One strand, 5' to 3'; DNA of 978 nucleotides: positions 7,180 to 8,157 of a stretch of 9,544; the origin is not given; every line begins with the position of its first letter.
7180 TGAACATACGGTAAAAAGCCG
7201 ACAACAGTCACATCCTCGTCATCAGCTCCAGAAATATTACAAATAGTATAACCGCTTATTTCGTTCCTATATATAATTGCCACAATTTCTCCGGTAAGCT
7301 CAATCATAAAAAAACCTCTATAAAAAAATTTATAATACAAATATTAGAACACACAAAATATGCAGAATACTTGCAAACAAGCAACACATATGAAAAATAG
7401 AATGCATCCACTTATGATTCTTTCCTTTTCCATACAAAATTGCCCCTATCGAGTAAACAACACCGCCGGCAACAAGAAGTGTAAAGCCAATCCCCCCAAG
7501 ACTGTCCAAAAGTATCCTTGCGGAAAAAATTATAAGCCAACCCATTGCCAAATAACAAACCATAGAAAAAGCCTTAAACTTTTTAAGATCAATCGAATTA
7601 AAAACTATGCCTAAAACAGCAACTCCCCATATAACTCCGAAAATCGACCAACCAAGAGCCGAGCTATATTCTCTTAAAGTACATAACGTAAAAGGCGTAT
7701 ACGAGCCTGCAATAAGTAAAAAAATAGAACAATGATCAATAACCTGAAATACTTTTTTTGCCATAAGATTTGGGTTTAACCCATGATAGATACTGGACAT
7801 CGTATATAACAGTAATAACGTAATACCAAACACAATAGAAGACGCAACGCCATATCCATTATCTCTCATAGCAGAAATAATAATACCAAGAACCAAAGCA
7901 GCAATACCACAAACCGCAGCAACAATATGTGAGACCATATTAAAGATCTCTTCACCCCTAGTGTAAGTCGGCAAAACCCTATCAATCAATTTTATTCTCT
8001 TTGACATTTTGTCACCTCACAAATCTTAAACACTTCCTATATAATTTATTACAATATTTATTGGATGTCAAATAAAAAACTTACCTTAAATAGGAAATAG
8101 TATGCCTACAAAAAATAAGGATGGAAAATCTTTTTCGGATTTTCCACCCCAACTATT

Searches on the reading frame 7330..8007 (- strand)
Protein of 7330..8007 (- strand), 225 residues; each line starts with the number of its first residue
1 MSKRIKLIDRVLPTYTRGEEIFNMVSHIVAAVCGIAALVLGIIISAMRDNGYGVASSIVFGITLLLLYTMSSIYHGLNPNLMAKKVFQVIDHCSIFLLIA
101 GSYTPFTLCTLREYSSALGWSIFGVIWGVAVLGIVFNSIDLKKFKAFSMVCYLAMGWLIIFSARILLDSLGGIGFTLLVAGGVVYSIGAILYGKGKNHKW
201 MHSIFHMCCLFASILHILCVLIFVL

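Call 89: search_protein_families(library=pfam, proteins=[window:7330-8007:-], max_evalue=0.001)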
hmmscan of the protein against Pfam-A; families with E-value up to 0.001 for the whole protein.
window:7330-8007:- (225 aa): 1 family
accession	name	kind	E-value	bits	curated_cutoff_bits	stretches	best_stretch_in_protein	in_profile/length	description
PF03006.26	HlyIII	-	6.4e-39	134.4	26.2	1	18-217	4-224/224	Haemolysin-III related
